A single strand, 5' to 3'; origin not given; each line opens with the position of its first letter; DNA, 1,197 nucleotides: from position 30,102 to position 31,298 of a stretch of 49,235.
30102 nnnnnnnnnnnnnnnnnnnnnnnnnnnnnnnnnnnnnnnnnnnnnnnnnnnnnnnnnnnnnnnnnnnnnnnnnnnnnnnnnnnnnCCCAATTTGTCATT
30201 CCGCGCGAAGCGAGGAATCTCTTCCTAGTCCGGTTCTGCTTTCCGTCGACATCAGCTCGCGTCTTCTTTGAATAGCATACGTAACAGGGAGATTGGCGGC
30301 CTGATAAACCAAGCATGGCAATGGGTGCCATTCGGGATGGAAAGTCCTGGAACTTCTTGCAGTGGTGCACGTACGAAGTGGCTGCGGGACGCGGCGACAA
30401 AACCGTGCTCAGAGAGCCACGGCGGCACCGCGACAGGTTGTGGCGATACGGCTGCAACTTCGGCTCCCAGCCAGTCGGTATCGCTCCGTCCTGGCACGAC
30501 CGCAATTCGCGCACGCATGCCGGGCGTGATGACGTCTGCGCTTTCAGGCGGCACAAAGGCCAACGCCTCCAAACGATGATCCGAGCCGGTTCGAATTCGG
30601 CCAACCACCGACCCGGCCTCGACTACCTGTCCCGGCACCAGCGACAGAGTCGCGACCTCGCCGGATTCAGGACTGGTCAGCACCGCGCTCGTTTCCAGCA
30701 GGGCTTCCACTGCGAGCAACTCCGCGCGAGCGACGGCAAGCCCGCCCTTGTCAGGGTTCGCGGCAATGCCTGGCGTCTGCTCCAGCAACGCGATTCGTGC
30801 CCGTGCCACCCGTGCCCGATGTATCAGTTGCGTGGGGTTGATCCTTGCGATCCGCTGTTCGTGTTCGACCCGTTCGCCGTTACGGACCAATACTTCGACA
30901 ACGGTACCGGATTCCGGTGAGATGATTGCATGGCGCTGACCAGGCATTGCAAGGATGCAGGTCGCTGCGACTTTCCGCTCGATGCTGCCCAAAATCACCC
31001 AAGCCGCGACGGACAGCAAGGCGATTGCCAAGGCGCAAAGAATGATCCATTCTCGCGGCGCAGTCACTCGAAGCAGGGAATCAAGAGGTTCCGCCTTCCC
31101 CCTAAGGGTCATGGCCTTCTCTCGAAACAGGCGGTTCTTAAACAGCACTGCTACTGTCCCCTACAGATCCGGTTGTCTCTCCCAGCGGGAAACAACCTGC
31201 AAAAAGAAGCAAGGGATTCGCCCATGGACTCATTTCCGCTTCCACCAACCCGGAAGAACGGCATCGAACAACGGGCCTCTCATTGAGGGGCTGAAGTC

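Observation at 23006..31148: NHLP-leader RiPP locus with the dedicated exporter trio but no recognisable maturase: candidate new RiPP class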

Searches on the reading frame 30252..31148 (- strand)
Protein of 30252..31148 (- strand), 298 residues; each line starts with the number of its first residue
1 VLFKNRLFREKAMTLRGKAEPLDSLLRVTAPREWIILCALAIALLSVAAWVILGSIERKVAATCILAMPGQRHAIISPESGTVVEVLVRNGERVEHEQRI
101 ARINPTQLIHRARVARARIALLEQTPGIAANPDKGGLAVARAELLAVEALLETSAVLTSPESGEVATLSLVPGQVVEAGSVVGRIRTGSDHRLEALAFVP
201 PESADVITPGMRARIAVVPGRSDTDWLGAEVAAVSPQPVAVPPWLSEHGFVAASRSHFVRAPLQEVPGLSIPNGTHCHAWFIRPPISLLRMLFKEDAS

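Call 3: search_protein_families(library=pfam, proteins=[window:30252-31148:-], max_evalue=0.1)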
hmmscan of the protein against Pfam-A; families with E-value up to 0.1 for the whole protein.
window:30252-31148:- (298 aa): 5 families
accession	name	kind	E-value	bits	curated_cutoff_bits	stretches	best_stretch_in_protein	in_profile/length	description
PF13437.12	HlyD_3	-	4.9e-14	53.4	22.2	2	156-238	1-80/106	HlyD family secretion protein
PF16576.10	HlyD_D23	-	1.3e-07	31.6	30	2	71-106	107-142/214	Barrel-sandwich domain of CusB or HlyD membrane-fusion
PF00364.28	Biotin_lipoyl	-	8.5e-07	29.2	22.1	1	75-103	45-73/73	Biotin-requiring enzyme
PF13533.13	Biotin_lipoyl_2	-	0.031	14.6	29.8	0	77-95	5-23/32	Biotin-lipoyl like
PF02666.20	PS_Dcarbxylase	-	0.047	13.8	22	1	63-191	71-170/198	Phosphatidylserine decarboxylase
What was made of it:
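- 30252..31148 (-): HlyD-type periplasmic adaptor, 298 aa. HlyD_3 at 5e-14 (call 3).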

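Call 4: search_protein_families(library=ncbifam, proteins=[window:30252-31148:-], max_evalue=0.1)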
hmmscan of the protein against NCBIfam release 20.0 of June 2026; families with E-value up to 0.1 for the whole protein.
window:30252-31148:- (298 aa): 15 families
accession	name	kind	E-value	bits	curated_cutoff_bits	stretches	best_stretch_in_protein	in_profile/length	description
TIGR03794.1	NHLM_micro_HlyD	equivalog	1.1e-29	103.6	156.2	2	20-124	6-110/421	NHLP bacteriocin system secretion protein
TIGR01843.1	type_I_hlyD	subfamily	4.9e-10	39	208.65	1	33-110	4-81/422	HlyD family type I secretion periplasmic adaptor subunit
TIGR01730.1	RND_mfp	subfamily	7.2e-08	31.8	94.9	1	69-120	23-74/322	efflux RND transporter periplasmic adaptor subunit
NF005117.0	PRK06549.1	equivalog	0.00023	21.8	159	1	61-99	50-88/130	acetyl-CoA carboxylase biotin carboxyl carrier protein subunit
TIGR00998.1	8a0101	subfamily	0.00025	20.1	390.8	1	36-122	8-92/334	EmrA/EmrK family multidrug efflux transporter periplasmic adaptor subunit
NF004309.0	PRK05704.1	equivalog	0.00065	19.2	449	0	75-113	48-86/408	2-oxoglutarate dehydrogenase complex dihydrolipoyllysine-residue succinyltransferase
TIGR00999.1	8a0102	subfamily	0.0017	17.6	319.3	0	138-236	75-169/271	CzcB/NccB family metal efflux transporter periplasmic adaptor subunit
NF005457.0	PRK07051.1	equivalog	0.0032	17.6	87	0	74-104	49-79/80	acetyl-CoA carboxylase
TIGR02994.1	ectoine_eutE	equivalog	0.018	14.1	402.7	1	47-107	232-289/325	N(2)-acetyl-L-2,4-diaminobutanoate deacetylase DoeB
NF004547.1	PRK05889.1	equivalog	0.035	14.3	75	0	160-184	45-69/71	biotin/lipoyl-binding carrier protein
NF007785.0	PRK10476.1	equivalog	0.046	12.5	376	0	37-124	13-100/347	multidrug transporter subunit MdtN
TIGR02712.1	urea_carbox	equivalog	0.052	11.2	1303.85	0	142-182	1158-1197/1201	urea carboxylase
NF006761.0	PRK09282.1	domain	0.054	11.9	402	0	72-104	558-590/591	pyruvate carboxylase subunit B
NF008814.0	PRK11854.1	equivalog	0.066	11.6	722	0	77-105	152-180/637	pyruvate dehydrogenase complex dihydrolipoyllysine-residue acetyltransferase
TIGR00531.1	BCCP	equivalog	0.073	13.5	115.2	0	59-103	110-154/156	acetyl-CoA carboxylase biotin carboxyl carrier protein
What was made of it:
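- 30252..31148 (-): Best NCBIfam hit is TIGR03794 at 103.6 bits, below its 156 cut-off (call 4).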
